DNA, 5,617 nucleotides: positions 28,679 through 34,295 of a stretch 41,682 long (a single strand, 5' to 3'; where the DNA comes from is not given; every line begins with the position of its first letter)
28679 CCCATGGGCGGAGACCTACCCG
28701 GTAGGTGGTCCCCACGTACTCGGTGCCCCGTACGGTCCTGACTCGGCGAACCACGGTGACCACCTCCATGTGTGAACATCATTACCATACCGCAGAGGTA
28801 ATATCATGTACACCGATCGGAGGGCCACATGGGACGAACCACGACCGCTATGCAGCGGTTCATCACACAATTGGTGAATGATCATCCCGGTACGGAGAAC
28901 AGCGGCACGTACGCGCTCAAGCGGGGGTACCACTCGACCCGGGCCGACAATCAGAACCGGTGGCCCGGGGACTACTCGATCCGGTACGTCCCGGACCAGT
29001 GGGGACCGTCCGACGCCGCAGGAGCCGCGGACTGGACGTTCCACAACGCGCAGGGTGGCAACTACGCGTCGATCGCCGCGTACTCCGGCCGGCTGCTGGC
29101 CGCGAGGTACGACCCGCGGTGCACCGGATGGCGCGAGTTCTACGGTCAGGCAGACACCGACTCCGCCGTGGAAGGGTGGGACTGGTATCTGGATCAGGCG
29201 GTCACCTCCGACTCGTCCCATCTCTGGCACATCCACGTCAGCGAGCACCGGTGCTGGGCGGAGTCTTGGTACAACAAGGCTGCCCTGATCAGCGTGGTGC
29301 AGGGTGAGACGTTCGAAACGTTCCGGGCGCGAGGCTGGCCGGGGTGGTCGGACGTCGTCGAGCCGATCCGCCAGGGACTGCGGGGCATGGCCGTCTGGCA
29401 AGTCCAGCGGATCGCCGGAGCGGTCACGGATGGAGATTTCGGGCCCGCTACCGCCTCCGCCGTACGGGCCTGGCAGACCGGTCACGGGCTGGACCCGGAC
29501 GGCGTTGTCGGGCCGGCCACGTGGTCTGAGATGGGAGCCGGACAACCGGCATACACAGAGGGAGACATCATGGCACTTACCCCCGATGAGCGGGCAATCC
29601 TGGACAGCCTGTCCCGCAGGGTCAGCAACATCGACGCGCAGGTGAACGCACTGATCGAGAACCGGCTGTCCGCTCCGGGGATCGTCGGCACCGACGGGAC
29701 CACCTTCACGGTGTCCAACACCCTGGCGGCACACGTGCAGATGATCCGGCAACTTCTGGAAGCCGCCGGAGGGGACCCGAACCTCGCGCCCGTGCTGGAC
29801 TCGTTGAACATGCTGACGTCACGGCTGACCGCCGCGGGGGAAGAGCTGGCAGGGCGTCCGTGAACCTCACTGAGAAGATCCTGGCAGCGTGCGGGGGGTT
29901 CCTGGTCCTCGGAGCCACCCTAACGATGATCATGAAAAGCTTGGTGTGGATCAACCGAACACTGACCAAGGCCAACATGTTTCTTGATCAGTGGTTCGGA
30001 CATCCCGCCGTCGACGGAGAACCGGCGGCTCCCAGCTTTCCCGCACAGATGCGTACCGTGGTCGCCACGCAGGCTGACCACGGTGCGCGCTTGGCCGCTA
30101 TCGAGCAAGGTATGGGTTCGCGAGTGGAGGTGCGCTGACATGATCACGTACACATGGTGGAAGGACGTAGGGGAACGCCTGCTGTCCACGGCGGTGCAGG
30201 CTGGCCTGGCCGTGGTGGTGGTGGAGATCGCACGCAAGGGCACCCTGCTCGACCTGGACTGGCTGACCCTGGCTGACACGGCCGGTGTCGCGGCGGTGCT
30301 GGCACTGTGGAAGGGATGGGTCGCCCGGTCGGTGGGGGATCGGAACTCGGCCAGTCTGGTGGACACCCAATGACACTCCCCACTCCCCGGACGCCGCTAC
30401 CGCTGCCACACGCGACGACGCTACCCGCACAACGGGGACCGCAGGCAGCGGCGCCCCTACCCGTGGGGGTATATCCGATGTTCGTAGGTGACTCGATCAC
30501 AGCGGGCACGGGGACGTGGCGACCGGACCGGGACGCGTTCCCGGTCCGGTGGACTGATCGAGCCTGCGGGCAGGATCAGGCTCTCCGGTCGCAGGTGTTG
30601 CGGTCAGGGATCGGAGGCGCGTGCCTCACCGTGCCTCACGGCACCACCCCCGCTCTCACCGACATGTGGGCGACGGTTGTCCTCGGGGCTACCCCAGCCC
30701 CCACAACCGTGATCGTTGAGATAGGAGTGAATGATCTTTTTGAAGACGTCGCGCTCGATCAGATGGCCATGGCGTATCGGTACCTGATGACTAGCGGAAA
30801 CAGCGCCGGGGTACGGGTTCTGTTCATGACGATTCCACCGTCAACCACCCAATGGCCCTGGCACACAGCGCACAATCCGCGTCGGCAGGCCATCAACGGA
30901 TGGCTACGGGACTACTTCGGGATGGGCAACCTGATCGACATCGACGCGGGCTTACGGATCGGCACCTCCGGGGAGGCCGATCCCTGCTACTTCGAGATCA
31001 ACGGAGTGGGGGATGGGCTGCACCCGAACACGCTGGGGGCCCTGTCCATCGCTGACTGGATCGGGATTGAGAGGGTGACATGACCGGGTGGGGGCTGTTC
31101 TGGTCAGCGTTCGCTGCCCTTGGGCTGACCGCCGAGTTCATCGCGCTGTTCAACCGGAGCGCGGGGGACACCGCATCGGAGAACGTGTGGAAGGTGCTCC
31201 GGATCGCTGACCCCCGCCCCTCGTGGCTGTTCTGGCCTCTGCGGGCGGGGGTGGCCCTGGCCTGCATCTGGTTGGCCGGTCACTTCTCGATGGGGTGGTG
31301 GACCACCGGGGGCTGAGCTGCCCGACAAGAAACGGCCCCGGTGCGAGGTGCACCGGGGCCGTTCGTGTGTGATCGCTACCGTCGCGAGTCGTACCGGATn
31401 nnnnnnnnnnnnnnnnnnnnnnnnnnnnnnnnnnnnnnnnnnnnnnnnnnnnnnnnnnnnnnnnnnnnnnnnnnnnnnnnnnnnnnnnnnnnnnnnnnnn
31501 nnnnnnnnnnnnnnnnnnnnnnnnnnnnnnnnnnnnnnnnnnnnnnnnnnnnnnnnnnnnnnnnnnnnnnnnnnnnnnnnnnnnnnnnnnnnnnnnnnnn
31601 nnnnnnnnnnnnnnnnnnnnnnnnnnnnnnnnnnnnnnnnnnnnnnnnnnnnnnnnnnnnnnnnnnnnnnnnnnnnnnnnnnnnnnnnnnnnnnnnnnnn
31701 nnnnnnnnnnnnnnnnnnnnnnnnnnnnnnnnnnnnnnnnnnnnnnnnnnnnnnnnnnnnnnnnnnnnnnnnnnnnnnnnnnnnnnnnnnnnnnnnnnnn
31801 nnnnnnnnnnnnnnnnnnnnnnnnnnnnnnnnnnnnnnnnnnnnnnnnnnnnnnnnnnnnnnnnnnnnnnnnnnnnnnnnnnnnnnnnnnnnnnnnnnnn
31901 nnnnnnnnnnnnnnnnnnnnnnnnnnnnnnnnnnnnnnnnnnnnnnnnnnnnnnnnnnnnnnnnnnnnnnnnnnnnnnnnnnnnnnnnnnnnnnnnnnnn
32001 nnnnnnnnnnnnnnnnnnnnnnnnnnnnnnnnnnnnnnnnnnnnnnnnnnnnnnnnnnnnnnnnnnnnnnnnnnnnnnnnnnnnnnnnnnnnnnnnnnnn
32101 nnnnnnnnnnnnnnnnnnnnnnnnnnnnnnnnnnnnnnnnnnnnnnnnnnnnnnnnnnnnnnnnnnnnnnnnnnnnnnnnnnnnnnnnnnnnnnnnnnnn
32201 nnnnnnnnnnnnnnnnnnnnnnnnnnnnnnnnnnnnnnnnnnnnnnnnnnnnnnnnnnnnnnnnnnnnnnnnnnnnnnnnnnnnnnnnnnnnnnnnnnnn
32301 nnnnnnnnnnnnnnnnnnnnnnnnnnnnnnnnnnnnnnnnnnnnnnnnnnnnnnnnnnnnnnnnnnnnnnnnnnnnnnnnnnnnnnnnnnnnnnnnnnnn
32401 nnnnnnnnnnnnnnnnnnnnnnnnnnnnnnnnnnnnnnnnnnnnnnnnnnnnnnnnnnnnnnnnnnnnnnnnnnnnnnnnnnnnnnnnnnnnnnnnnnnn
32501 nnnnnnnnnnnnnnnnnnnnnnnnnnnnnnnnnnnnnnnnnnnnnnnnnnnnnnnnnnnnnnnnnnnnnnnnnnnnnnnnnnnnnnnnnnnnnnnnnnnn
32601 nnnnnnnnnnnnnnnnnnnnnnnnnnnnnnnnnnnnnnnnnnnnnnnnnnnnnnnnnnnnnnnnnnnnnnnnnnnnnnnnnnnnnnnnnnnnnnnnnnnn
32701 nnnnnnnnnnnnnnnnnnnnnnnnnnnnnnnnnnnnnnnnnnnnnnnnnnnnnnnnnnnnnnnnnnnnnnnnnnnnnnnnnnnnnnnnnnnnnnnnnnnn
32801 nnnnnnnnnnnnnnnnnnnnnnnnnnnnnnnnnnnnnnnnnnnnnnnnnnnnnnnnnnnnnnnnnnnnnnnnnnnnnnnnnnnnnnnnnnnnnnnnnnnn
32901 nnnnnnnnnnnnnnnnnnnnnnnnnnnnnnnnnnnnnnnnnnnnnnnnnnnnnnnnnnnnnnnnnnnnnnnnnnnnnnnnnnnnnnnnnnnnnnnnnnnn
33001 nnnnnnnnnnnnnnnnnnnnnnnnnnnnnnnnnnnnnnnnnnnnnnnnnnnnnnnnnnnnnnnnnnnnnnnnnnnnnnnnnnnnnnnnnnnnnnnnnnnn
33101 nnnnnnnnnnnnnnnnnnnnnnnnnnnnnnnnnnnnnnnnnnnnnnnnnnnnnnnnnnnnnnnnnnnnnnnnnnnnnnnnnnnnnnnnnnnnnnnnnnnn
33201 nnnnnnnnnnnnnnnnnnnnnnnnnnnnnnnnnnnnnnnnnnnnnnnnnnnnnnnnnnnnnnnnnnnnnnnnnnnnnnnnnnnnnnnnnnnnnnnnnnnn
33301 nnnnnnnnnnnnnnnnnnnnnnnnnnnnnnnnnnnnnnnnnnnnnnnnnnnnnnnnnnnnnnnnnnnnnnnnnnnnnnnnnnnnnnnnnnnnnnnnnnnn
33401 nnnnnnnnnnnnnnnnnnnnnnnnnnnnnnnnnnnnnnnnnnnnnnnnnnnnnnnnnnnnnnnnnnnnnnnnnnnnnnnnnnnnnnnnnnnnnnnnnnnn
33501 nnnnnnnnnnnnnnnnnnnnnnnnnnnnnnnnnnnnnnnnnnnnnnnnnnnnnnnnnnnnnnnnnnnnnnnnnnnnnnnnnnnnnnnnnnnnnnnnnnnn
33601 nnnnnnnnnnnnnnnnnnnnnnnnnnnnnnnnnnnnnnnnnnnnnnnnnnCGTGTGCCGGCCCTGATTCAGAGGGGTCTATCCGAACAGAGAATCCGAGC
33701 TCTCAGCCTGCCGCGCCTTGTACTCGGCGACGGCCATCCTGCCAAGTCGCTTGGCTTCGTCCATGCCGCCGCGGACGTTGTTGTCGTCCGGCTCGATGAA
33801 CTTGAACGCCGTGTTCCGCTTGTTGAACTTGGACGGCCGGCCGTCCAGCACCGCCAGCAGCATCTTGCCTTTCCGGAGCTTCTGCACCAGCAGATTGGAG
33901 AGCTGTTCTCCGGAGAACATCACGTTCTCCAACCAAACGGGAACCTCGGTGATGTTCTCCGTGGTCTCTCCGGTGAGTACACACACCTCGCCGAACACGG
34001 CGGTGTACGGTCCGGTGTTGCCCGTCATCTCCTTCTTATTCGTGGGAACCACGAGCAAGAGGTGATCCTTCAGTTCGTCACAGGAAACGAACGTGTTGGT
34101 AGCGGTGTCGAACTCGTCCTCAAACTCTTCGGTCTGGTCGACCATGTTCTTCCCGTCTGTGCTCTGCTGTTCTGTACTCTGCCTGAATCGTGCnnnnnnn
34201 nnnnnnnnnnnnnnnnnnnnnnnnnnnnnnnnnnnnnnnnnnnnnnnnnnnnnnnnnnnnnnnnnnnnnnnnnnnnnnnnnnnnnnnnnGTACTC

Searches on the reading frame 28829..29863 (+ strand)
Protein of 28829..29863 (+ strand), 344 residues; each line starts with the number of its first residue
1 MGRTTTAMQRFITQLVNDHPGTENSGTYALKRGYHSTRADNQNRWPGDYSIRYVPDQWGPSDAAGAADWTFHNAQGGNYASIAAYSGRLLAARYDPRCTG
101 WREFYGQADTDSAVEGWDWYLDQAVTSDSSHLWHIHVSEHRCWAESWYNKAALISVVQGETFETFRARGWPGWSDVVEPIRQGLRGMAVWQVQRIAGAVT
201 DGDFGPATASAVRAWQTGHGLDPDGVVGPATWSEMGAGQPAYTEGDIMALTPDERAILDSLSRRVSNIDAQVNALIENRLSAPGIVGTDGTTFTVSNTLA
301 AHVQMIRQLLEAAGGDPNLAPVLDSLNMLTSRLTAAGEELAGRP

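Call 13: search_protein_families(library=pfam, max_evalue=0.01, proteins=[window:28829-29863:+])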
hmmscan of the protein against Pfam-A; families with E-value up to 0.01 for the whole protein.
window:28829-29863:+ (344 aa): 2 families
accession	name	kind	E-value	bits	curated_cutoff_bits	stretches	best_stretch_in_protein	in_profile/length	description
PF01471.23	PG_binding_1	-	2.1e-11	44.3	23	1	200-235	22-57/57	Putative peptidoglycan binding domain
PF09374.15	PG_binding_3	-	0.0013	19.3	24.6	0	188-215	2-33/76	Predicted Peptidoglycan domain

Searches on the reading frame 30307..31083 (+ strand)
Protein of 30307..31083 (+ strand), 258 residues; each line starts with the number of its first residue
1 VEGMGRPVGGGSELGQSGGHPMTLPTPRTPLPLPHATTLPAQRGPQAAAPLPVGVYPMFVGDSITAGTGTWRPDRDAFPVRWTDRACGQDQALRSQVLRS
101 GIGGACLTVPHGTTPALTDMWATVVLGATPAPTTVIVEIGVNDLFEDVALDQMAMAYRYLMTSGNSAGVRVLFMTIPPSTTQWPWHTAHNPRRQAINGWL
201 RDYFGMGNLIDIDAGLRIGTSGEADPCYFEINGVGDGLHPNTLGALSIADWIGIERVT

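Call 13: search_protein_families(library=pfam, max_evalue=0.01, proteins=[window:30307-31083:+])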
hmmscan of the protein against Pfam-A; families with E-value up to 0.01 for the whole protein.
window:30307-31083:+ (258 aa): 3 families
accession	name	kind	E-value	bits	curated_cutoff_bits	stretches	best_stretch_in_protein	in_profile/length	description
PF13472.12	Lipase_GDSL_2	-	2.1e-17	64.6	32.9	1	59-244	1-175/178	GDSL-like Lipase/Acylhydrolase family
PF00657.28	Lipase_GDSL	-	1.7e-05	25.5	23.6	1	58-252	2-208/208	GDSL-like Lipase/Acylhydrolase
PF17182.10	OSK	-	0.00052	19.8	27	1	130-212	70-151/202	OSK domain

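Call 114: search_dna_similar(query=window:30307-31083:+, collection=phages, mode=protein, max_rows=8)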
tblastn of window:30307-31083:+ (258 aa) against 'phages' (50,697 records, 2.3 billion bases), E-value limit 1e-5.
Records with a match: 2; places in all: 2; records where one place covers at least 80% of the query: 0.
Best place of each record, by identity: <60% 2.
By first word of the organism name: Acinetobacter 2.
By host as written in the record: - 2.
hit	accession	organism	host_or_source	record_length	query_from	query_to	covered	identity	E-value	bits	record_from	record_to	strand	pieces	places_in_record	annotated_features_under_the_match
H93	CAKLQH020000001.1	Acinetobacter phage MD-2021a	not known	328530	60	257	77%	25.4%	3e-7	57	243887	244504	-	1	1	GDSL-like Lipase/Acylhydrolase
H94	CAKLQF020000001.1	Acinetobacter phage MD-2021a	not known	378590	60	257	77%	25.4%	3e-7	57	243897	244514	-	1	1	GDSL-like Lipase/Acylhydrolase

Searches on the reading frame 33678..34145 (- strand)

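Call 13: search_protein_families(library=pfam, max_evalue=0.01, proteins=[window:33678-34145:-])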
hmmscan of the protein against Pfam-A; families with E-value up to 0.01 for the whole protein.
window:33678-34145:- (155 aa): 0 families

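Call 45: search_protein_families(library=phrogs, max_evalue=0.001, proteins=[window:33678-34145:-])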
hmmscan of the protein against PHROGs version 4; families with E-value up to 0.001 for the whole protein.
window:33678-34145:- (155 aa): 1 family
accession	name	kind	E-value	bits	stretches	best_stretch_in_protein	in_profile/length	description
phrog_870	-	unknown function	2.4e-05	25.6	1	8-121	49-160/176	-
